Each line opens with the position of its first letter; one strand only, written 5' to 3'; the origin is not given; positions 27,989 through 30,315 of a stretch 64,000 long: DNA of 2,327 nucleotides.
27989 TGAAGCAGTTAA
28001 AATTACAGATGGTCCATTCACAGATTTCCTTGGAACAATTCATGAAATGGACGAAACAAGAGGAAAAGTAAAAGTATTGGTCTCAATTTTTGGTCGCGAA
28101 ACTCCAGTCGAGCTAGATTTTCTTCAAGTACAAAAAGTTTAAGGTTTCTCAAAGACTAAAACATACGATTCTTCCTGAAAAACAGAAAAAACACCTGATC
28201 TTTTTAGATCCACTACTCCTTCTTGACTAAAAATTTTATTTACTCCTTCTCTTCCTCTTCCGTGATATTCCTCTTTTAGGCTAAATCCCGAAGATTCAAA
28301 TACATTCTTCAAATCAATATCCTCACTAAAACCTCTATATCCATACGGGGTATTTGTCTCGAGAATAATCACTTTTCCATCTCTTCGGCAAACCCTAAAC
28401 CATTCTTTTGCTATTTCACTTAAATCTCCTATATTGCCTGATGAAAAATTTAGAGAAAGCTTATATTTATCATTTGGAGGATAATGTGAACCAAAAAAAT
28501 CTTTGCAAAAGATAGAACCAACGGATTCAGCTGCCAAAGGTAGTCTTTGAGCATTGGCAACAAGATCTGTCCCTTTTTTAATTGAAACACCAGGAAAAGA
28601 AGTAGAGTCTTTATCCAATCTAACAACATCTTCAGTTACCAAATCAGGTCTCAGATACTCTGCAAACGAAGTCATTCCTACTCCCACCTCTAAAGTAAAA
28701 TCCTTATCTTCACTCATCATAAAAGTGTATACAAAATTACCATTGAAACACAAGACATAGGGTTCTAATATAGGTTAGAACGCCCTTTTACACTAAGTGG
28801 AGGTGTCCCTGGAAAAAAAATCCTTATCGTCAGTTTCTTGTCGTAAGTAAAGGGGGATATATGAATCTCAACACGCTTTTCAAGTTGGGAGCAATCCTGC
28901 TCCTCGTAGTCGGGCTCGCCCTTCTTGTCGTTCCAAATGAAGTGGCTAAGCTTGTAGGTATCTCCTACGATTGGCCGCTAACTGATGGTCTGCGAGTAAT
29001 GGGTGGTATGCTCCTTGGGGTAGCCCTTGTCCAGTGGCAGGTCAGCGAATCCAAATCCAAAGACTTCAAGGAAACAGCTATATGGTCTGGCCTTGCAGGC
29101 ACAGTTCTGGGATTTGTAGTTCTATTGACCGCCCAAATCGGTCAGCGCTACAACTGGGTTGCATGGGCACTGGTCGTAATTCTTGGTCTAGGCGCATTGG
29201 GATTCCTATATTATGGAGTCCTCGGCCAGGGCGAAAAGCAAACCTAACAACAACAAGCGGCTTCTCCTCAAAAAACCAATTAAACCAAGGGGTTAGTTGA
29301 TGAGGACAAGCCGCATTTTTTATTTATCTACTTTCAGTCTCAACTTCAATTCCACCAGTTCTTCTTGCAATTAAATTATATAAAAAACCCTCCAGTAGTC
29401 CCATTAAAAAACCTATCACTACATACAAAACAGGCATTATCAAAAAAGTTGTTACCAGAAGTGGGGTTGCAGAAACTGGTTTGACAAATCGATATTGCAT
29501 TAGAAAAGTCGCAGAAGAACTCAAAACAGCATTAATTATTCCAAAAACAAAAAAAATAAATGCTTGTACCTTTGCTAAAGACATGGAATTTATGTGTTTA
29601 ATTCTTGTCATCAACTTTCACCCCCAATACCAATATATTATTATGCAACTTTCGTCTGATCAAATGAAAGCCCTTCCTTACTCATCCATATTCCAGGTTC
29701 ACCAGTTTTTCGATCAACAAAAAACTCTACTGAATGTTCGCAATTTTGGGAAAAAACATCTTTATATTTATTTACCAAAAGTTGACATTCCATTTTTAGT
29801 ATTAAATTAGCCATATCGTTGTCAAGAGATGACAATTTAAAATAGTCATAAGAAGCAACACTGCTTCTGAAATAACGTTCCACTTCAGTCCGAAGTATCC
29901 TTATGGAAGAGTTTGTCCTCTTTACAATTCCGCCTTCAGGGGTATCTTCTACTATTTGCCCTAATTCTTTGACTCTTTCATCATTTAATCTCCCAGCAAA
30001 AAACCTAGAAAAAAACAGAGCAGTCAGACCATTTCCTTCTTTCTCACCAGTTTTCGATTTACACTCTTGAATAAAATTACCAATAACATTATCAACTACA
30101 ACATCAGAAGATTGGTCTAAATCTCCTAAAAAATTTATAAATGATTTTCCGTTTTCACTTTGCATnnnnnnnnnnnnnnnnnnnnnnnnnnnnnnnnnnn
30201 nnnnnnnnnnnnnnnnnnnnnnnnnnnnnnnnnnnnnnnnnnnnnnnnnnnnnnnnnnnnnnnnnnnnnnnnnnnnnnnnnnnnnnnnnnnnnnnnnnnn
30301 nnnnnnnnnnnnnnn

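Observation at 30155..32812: Cys-rich protein with a signal-peptide-like N-terminus and a complete protein-kinase-like domain at its C-terminus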

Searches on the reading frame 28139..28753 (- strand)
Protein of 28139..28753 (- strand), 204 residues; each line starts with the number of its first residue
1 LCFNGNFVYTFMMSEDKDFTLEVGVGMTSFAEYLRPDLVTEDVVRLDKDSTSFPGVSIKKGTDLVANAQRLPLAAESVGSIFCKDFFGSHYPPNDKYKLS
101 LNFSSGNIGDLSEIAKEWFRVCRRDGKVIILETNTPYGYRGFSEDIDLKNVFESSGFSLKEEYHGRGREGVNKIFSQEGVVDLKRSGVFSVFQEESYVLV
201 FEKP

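Call 3: search_protein_families(library=pfam, proteins=[window:28139-28753:-], max_evalue=1)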
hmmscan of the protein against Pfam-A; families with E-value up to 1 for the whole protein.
window:28139-28753:- (204 aa): 1 family
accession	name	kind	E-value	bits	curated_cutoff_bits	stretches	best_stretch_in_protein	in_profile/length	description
PF08241.18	Methyltransf_11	-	3.3e-05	24.9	21.2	1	21-130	1-95/95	Methyltransferase domain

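Call 15: search_protein_families(library=padloc, proteins=[window:28139-28753:-], max_evalue=1)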
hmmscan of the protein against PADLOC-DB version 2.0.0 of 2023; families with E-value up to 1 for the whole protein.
window:28139-28753:- (204 aa): 1 family
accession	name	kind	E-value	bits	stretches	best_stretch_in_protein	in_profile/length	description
PDLC03224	MTase_II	-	0.036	11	1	109-161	396-448/481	Type II methyltransferase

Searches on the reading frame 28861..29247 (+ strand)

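Call 3: search_protein_families(library=pfam, proteins=[window:28861-29247:+], max_evalue=1)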
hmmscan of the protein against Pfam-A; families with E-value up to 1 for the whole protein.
window:28861-29247:+ (128 aa): 4 families
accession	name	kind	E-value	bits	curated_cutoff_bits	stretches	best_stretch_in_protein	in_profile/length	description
PF14015.11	DUF4231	-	0.037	14.9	24.7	1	58-111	2-55/103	Protein of unknown function (DUF4231)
PF01757.29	Acyl_transf_3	-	0.046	13.2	31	1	8-120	152-261/326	Acyltransferase domain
PF14936.11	p53-inducible11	-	0.069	13.6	27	1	7-67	57-117/179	Tumour protein p53-inducible protein 11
PF03994.20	DUF350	-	0.11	13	26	1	46-89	49-90/133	Domain of Unknown Function (DUF350)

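Call 15: search_protein_families(library=padloc, proteins=[window:28861-29247:+], max_evalue=1)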
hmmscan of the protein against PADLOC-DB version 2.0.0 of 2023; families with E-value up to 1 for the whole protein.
window:28861-29247:+ (128 aa): 0 families

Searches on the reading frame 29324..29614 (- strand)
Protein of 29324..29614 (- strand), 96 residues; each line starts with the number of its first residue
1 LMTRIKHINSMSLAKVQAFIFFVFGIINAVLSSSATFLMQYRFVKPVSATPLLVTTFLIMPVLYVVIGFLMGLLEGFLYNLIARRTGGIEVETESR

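Call 3: search_protein_families(library=pfam, proteins=[window:29324-29614:-], max_evalue=1)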
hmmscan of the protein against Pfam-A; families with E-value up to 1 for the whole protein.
window:29324-29614:- (96 aa): 3 families
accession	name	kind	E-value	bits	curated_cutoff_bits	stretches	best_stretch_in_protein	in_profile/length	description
PF12089.13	DUF3566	-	4.9e-05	24.1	22.2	1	24-92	48-115/118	Transmembrane domain of unknown function (DUF3566)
PF10318.15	7TM_GPCR_Srh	-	0.07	12.6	26.3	1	12-82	195-270/302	Serpentine type 7TM GPCR chemoreceptor Srh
PF24431.1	DUF7554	-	0.71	10.7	25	0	53-76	16-39/60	Family of unknown function (DUF7554)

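Call 15: search_protein_families(library=padloc, proteins=[window:29324-29614:-], max_evalue=1)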
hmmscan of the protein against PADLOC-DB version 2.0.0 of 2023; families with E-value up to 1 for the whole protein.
window:29324-29614:- (96 aa): 1 family
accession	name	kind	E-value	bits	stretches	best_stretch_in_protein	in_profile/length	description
PDLC00210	KwaA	-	0.0041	15.3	1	2-53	89-140/169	Unknown function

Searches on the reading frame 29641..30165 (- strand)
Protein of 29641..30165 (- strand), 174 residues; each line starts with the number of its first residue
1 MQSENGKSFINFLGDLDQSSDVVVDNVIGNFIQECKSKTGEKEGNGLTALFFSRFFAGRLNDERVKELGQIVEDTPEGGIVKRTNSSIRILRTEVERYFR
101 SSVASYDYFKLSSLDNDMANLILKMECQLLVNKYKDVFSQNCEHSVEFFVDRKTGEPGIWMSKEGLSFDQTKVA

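Call 3: search_protein_families(library=pfam, proteins=[window:29641-30165:-], max_evalue=1)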
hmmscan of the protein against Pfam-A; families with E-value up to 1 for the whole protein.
window:29641-30165:- (174 aa): 0 families

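Call 4: search_protein_families(library=ncbifam, proteins=[window:29641-30165:-], max_evalue=1)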
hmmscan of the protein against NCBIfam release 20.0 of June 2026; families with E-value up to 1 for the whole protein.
window:29641-30165:- (174 aa): 0 families

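Call 12: find_encoding_contigs(protein=window:29641-30165:-, flank=5000)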
Protein window:29641-30165:- (174 aa): 3 contigs read that carry it; 2 places shown.
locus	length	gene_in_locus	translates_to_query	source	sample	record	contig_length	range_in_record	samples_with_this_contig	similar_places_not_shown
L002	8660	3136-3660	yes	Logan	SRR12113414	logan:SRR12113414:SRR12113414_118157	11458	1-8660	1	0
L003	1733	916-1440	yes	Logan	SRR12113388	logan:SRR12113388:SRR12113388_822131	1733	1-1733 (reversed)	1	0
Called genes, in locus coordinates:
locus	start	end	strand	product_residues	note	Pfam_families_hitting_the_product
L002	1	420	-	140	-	?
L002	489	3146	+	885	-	-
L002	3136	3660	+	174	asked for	-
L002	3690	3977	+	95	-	-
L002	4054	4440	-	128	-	PF26941:DUF8292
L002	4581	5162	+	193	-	-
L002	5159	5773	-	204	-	PF02357:NusG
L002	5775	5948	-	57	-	PF00584:SecE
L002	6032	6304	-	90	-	-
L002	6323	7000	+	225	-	PF01351:RNase_HII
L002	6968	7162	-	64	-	PF01165:Ribosomal_S21 (weak)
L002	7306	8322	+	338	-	-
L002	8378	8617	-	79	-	-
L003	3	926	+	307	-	?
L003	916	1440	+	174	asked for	-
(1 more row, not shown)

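Call 15: search_protein_families(library=padloc, proteins=[window:29641-30165:-], max_evalue=1)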
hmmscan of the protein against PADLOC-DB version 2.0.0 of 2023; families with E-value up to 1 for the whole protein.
window:29641-30165:- (174 aa): 0 families

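Call 93: search_solved_structures(query=A8, max_evalue=10)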
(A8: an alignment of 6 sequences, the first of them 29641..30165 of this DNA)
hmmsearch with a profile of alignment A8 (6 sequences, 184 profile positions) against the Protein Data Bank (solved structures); distinct sequences matched with E-value up to 10: 1.
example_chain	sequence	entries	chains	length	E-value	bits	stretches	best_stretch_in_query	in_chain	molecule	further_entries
4bts_AU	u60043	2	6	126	0.63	13.3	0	63-98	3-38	40S RIBOSOMAL PROTEIN RPS12E | RIBOSOMAL PROTEIN L7AE CONTAINING PROTEIN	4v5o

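Call 94: search_protein_families(library=pfam, alignment_id=A8, max_evalue=1)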
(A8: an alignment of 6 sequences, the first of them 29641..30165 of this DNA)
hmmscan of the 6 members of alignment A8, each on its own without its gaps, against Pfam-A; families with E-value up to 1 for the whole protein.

A. member 1, window:29641-30165:- (174 aa): 0 families

B. families by the number of members that match (of 6 scanned): 5 families
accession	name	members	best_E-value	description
PF06265.16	YutD-like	1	0.0042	Putative antitoxin YutD-like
PF04691.17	ApoC-I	1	0.0052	Apolipoprotein C-I (ApoC-1)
PF10793.14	Gloverin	1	0.086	Gloverin-like protein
PF04198.19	Sugar-bind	1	0.11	Putative sugar-binding domain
PF11458.13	Mistic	1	0.11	Membrane-integrating protein Mistic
